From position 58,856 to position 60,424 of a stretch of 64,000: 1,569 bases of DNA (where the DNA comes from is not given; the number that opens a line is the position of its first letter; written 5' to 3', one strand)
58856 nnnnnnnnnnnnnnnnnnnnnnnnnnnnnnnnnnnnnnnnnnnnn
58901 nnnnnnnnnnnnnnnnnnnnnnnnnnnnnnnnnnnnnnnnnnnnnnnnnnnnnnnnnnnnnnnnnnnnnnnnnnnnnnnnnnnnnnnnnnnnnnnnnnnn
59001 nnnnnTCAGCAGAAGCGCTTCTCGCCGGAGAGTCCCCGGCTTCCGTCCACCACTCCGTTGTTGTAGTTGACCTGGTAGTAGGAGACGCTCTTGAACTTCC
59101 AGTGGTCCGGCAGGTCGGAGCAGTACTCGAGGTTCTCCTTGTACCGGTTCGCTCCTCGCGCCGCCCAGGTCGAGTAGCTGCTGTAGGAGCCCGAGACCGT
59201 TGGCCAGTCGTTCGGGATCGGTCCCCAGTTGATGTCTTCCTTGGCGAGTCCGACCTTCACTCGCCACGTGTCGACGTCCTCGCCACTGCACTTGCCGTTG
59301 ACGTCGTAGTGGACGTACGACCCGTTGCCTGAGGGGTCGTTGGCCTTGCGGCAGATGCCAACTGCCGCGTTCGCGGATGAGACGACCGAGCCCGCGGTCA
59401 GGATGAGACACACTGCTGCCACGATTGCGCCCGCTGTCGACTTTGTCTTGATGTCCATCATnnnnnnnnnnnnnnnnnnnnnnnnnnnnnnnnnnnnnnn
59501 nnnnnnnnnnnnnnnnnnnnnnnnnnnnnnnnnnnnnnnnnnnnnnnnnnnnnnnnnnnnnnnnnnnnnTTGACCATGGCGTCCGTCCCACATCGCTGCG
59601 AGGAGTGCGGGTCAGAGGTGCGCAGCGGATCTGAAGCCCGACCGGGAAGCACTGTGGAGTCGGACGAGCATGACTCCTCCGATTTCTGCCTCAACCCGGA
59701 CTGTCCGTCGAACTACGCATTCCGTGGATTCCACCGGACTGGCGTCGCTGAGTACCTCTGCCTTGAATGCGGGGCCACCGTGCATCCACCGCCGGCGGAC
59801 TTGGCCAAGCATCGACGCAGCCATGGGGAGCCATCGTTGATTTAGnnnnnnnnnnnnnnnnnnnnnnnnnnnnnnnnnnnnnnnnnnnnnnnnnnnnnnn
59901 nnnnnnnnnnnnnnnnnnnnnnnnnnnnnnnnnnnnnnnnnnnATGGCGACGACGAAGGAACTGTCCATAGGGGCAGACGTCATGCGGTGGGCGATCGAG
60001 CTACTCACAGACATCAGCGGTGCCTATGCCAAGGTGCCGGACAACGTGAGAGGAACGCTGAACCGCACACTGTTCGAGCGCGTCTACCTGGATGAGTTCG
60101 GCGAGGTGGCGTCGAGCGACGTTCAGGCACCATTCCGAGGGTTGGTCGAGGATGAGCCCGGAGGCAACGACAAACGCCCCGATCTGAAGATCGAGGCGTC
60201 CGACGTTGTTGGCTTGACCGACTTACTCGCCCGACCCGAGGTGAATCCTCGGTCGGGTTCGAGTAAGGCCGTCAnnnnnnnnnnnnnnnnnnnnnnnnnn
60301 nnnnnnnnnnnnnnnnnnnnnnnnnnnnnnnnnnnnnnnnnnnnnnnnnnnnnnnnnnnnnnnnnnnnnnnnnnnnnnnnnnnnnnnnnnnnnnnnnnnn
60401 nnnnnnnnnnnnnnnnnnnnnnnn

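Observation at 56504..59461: Orphan secreted 4-Cys protein co-transcribed with a LanFEG-like ABC triad: candidate protein antimicrobial plus self-immunity module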

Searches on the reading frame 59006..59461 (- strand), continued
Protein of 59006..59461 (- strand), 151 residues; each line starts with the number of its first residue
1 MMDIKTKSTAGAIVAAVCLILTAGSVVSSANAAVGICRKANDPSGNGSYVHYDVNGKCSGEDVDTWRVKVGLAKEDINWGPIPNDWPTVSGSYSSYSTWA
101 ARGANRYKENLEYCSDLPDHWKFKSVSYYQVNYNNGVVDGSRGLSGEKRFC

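Call 54: fold_search(model_id=the predicted structure, library=viral)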
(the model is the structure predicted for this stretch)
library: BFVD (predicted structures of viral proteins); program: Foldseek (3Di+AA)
matches with E <= 10: 930; with E <= 0.001: 0
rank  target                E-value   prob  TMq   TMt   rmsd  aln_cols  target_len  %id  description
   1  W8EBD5                7.4e-03  1.00  0.41  0.43   5.7       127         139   13  (no name in the UniProt tables at hand)
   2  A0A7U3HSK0            9.1e-03  0.97  0.36  0.33  16.4       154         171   12  (no name in the UniProt tables at hand)
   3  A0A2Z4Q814            1.0e-02  0.98  0.38  0.38  29.9       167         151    6  (no name in the UniProt tables at hand)
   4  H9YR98                1.2e-02  0.91  0.30  0.25  19.5       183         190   13  (no name in the UniProt tables at hand)
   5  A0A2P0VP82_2          1.7e-02  0.84  0.30  0.05  17.4       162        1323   10  Uncharacterized protein [Tetraselmis virus 1]
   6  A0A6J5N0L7            2.0e-02  0.96  0.36  0.37   8.7       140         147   12  Uncharacterized protein [uncultured Caudovirales phage]
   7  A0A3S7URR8            2.3e-02  0.94  0.33  0.40   7.6       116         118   13  (no name in the UniProt tables at hand)
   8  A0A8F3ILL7            2.5e-02  0.80  0.28  0.29  15.3       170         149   12  (no name in the UniProt tables at hand)
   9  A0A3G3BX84            2.9e-02  0.97  0.34  0.42   5.1       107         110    9  (no name in the UniProt tables at hand)
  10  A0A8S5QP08            2.9e-02  0.96  0.33  0.29  16.8       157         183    8  Uncharacterized protein [Caudovirales sp. ctSH72]
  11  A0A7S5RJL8            3.0e-02  0.80  0.31  0.26   9.3       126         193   10  (no name in the UniProt tables at hand)
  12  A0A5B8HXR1            3.2e-02  0.95  0.33  0.23   8.2       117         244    8  Uncharacterized protein [Mimiviridae sp. ChoanoV1]
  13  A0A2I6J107            3.2e-02  0.66  0.26  0.18  14.0       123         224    6  CPXV052 protein [Vaccinia virus]
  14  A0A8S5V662            3.4e-02  0.69  0.26  0.25  15.3       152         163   10  Uncharacterized protein [Siphoviridae sp. ctmqu18]
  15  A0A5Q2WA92            3.5e-02  0.99  0.40  0.06   6.6       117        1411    8  (no name in the UniProt tables at hand)
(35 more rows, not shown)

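Call 60: search_protein_families(library=pfam, proteins=[L010:208-3615:+, L010:3366-4829:-, L010:4341-7259:+, L010:4851-7004:-, L010:6118-7077:-, L010:7112-7366:-, L010:7429-7887:+, L007:2807-3436:-, L007:1654-2010:-, L007:4671-4997:-], max_evalue=0.001)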
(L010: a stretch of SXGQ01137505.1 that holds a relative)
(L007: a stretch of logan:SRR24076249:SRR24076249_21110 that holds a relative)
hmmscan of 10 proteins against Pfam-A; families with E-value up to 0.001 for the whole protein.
L010:208-3615:+ (1135 aa): 0 families

L010:3366-4829:- (487 aa): 0 families

L010:4341-7259:+ (972 aa): 0 families

L010:4851-7004:- (717 aa): 2 families
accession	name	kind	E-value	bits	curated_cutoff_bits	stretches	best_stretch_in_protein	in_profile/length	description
PF02705.21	K_trans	-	4.3e-161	536.8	24.8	1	97-548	2-452/454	K+ potassium transporter integral membrane domain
PF22776.1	K_trans_C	-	7.2e-28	97.7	24.8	1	562-714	1-148/151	K+ potassium transporter C-terminal domain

L010:6118-7077:- (319 aa): 0 families

L010:7112-7366:- (84 aa): 0 families

L010:7429-7887:+ (152 aa): 0 families

L007:2807-3436:- (209 aa): 0 families

L007:1654-2010:- (118 aa): 0 families

L007:4671-4997:- (108 aa): 0 families

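Call 71: find_encoding_contigs(protein=P0004, flank=10000, max_places=4)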
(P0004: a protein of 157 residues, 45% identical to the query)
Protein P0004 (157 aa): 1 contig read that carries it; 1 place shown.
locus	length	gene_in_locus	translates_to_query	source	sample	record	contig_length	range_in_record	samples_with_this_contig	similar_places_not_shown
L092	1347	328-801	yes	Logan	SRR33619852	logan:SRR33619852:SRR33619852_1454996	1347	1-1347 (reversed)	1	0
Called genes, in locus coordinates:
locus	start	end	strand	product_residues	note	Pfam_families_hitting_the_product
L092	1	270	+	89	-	?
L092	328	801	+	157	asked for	-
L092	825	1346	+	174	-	?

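Call 72: find_encoding_contigs(protein=P0005, flank=10000, max_places=4)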
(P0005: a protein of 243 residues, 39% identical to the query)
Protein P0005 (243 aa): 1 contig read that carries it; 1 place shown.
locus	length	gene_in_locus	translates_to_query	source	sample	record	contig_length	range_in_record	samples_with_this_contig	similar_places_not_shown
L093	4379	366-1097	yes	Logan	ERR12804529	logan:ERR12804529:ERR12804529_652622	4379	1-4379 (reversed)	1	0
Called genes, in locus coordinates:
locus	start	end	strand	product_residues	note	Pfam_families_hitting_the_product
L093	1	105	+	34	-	?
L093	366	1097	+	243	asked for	-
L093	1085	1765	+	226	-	PF13476:AAA_23 (faint), PF00005:ABC_tran, PF13304:AAA_21 (faint)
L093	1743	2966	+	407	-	-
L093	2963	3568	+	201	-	-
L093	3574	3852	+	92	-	-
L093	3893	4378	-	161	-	?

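Call 73: find_encoding_contigs(protein=P0006, flank=10000, max_places=4)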
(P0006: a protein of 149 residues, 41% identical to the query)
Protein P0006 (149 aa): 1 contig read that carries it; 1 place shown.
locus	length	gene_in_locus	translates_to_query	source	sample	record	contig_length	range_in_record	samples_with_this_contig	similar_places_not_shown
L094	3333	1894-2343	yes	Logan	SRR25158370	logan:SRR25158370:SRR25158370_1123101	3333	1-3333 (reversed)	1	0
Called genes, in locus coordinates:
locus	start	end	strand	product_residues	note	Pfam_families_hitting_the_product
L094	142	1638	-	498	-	PF01186:Lysyl_oxidase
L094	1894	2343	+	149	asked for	-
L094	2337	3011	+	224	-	PF02463:SMC_N (faint), PF13476:AAA_23 (weak), PF00005:ABC_tran, PF13304:AAA_21 (faint)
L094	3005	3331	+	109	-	?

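Call 74: find_encoding_contigs(protein=P0007, flank=10000, max_places=4)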
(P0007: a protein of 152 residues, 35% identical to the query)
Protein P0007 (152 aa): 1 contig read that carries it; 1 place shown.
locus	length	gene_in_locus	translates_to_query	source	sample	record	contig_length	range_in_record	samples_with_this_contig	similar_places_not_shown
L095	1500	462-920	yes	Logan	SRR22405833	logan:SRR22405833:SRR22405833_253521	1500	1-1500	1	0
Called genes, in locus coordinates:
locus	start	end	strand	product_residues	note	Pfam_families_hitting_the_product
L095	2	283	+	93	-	?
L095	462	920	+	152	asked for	-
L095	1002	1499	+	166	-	?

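Call 75: find_encoding_contigs(protein=P0008, flank=10000, max_places=4)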
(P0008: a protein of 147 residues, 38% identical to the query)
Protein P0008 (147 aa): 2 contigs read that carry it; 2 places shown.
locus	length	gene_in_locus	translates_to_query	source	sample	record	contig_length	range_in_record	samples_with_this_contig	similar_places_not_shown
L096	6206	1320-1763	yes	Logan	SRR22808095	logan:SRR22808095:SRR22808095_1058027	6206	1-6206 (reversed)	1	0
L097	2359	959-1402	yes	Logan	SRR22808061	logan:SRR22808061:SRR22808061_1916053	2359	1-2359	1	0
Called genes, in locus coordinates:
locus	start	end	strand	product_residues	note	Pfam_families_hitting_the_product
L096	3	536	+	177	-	?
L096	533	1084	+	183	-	-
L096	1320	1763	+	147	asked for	-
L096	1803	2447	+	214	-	PF02463:SMC_N (faint), PF13476:AAA_23, PF00005:ABC_tran, PF13191:AAA_16 (faint), PF13304:AAA_21 (faint)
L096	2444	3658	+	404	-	-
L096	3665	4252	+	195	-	-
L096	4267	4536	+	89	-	-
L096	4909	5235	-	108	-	PF11774:Lsr2, PF23359:Lsr2_DNA-bd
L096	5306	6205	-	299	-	?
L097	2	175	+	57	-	?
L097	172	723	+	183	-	-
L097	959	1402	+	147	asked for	-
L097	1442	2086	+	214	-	PF02463:SMC_N (faint), PF13476:AAA_23, PF00005:ABC_tran, PF13191:AAA_16 (faint), PF13304:AAA_21 (faint)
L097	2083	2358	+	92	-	?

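Call 81: search_protein_families(library=pfam, alignment_id=A2, max_evalue=1)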
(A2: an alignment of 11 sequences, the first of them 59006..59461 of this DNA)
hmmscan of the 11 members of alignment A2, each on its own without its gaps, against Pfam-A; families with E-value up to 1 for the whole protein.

A. member 1, window:59006-59461:- (151 aa): 0 families

B. families by the number of members that match (of 11 scanned): 1 family
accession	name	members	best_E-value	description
PF23637.1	SH3BP4_C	1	0.033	SH3BP4 C-terminal helical domain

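Call 84: search_dna_similar(query=window:59006-59461:-, collection=plasmids, mode=protein, max_evalue=0.01)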
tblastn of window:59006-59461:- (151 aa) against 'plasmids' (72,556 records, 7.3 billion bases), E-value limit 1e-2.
No match.

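Call 86: search_dna_similar(query=window:59006-59461:-, collection=phages, mode=protein, max_evalue=0.01)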
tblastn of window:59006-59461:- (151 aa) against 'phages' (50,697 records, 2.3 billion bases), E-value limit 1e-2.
No match.
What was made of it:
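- Tried and rejected: tblastn against plasmids and phages gave no match (calls 84, 86).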

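Call 89: search_protein_families(library=pfam, proteins=[L096:4267-4536:+, L096:533-1084:+, L093:3574-3852:+, L006:7643-7897:+, L006:8232-8858:+], max_evalue=0.1)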
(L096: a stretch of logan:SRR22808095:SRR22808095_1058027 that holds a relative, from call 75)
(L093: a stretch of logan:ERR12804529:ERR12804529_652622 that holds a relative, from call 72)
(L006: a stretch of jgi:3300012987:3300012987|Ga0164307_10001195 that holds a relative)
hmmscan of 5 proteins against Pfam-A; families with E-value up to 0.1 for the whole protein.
L096:4267-4536:+ (89 aa): 0 families

L096:533-1084:+ (183 aa): 0 families

L093:3574-3852:+ (92 aa): 0 families

L006:7643-7897:+ (84 aa): 0 families

L006:8232-8858:+ (208 aa): 0 families

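Call 99: search_protein_families(library=ncbifam, alignment_id=A2, max_evalue=5)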
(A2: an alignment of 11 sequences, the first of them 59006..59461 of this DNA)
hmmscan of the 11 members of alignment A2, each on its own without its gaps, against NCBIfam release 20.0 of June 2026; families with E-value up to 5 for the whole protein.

A. member 1, window:59006-59461:- (151 aa): 0 families

B. families by the number of members that match (of 11 scanned): 4 families
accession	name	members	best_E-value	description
TIGR04081.4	TIGR04081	1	0.0023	SbtA family thio(seleno)oxazole RiPP natural product precursor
NF001753.0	PRK00481.1-3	1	0.052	NAD-dependent protein deacylase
NF041327.1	Bgr08870_fam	1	0.084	Bgr_08870 family protein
NF038083.1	CU044_5270_fam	1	0.29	CU044_5270 family protein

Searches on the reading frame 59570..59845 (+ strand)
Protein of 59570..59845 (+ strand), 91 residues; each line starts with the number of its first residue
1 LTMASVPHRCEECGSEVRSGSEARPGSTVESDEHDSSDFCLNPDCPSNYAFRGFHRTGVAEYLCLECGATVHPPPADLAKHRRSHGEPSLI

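Call 3: search_protein_families(library=pfam, proteins=[window:59570-59845:+], max_evalue=0.1)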
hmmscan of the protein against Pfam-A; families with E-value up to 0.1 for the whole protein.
window:59570-59845:+ (91 aa): 11 families
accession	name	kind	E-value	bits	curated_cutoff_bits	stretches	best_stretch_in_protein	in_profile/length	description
PF24485.1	zf-C2H2_DHX34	-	3.8e-05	24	27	1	61-85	1-25/25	DHX34-like, C2H2-type zinc finger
PF24461.1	DUF7576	-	0.0015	18.7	27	1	7-47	17-56/60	Family of unknown function (DUF7576)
PF08271.17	Zn_Ribbon_TF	-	0.0051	16.8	29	0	43-74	4-32/43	TFIIB zinc-binding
PF25429.1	zf-POGZ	-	0.013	16.4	27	0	62-73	3-14/43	POGZ-like double zinc finger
PF13465.12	zf-H2C2_2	-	0.014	16.2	40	0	7-15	14-22/26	Zinc-finger double domain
PF24458.1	DUF7573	-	0.017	15.5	30.2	0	7-18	11-22/39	Domain of unknown function (DUF7573)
PF12773.13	DZR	-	0.028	15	27.3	0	9-73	14-36/45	Double zinc ribbon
PF18439.7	zf_UBZ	-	0.028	14.5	25.6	0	61-74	2-15/32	Ubiquitin-Binding Zinc Finger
PF18073.7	Zn_ribbon_LapB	-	0.034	14.3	25.7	0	8-18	1-11/28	Rubredoxin metal binding domain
PF03604.18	Zn_ribbon_RPAB4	-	0.035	14.2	24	0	62-71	1-10/32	DNA directed RNA polymerase, 7 kDa subunit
PF23455.1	DUF7129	-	0.051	13.8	30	0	5-18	25-38/45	Domain of unknown function (DUF7129)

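Call 5: search_protein_families(library=ncbifam, proteins=[window:59570-59845:+], max_evalue=0.1)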
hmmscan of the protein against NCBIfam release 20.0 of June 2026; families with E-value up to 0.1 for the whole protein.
window:59570-59845:+ (91 aa): 9 families
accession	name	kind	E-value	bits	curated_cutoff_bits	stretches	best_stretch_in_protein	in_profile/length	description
NF041913.1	HVO_2142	equivalog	3.1e-05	23.7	90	1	35-67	9-39/48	HVO_2142 family zinc finger protein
NF033497.1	rubre_like_arch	subfamily_domain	0.001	18.7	32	0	4-19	13-28/34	rubrerythrin-like domain-containing protein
NF050000.1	IS1_IS1595_Zn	domain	0.0011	19.5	28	1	45-70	4-30/34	IS1/IS1595 family N-terminal zinc-binding domain-containing protein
NF048018.1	IS256_N_4Cys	domain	0.013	16.1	27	0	53-70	14-30/31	transposase-like zinc-binding domain-containing protein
NF041070.1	carrier_LysW_Arch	domain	0.026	14.6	75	0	8-32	3-27/57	alpha-aminoadipate/glutamate carrier protein LysW/ArgW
NF001607.0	PRK00398.1-4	equivalog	0.05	13.3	89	0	2-18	4-20/53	DNA-directed RNA polymerase subunit P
TIGR02419.1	C4_traR_proteo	subfamily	0.059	13.9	59.7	0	57-70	28-41/64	phage/conjugal plasmid C-4 type zinc finger protein, TraR family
NF001605.0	PRK00398.1-2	equivalog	0.076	12.9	63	0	9-18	3-12/43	DNA-directed RNA polymerase subunit P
NF045720.1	rubredox_RCKP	subfamily_domain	0.082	12.5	45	0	7-15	19-27/34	RCKP-type rubredoxin-like domain-containing protein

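Call 12: search_protein_families(library=padloc, proteins=[window:59570-59845:+], max_evalue=0.1)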
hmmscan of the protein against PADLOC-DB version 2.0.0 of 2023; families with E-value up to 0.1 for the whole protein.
window:59570-59845:+ (91 aa): 0 families

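Call 13: search_protein_families(library=phrogs, proteins=[window:59570-59845:+], max_evalue=0.1)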
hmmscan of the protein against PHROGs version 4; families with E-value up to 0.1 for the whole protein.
window:59570-59845:+ (91 aa): 2 families
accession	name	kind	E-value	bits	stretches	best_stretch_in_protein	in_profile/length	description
phrog_19515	-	unknown function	0.026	15.9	1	6-42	35-71/117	-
phrog_54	-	other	0.046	15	0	55-73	27-45/75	DksA-like zinc-finger protein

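Call 64: search_solved_structures(query=A5, max_evalue=10)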
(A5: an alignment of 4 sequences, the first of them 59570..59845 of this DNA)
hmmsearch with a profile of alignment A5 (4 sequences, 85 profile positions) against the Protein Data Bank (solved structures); distinct sequences matched with E-value up to 10: 22.
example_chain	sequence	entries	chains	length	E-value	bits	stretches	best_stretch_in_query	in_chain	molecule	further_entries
5v3m_C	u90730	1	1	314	4.8e-07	32.9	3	4-83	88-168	Zinc finger protein 568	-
5v3j_E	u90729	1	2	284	6.8e-07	32.4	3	4-83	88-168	Zinc finger protein 568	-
5wjq_D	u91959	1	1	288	7.5e-06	29.1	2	4-83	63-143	Zinc finger protein 568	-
1mey_C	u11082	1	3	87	1.4e-05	28.2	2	58-84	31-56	CONSENSUS ZINC FINGER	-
2i13_A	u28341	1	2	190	1.4e-05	28.2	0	59-84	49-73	Aart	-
8jpy_A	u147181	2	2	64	0.0013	21.9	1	54-83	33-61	Insulinoma-associated protein 1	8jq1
1x6e_A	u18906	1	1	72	0.0017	21.5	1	59-84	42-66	Zinc finger protein 24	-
2cot_A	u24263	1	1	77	0.003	20.7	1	59-84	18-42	Zinc finger protein 435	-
5v3g_D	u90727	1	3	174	0.0072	19.5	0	56-83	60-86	PR domain zinc finger protein 9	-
5egb_A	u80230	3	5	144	0.015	18.5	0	56-83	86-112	Histone-lysine N-methyltransferase PRDM9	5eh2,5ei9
2em4_A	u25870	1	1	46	0.051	16.8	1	55-84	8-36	Zinc finger protein 28 homolog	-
2yu8_A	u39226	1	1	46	0.055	16.7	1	55-84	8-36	Zinc finger protein 347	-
2lce_A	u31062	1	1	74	0.13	15.5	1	57-84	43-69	B-cell lymphoma 6 protein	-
2n25_A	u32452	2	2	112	0.14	15.4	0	4-76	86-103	Zinc finger and BTB domain-containing protein 17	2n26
2eq2_A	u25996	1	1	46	0.22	14.7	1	55-84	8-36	Zinc finger protein 347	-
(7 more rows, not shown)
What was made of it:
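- On Classical C2H2 zinc finger (for the 91-aa protein): The family profile hits ZNF568 and consensus fingers at E = 4.8e-7 to 1e-5 (call 64).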

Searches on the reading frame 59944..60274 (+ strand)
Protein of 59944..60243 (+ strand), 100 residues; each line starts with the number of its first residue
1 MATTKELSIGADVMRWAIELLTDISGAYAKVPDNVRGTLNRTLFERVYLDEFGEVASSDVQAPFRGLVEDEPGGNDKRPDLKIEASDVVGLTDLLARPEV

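Call 13: search_protein_families(library=phrogs, proteins=[window:59950-60274:+], max_evalue=0.1)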
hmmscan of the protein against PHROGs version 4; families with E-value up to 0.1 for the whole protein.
window:59950-60274:+ (108 aa): 0 families

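Call 90: search_dna_similar(query=window:59944-60243:+, collection=plasmids, mode=protein, max_evalue=0.001, max_rows=8)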
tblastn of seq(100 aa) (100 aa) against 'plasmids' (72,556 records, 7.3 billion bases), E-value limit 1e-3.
No match.
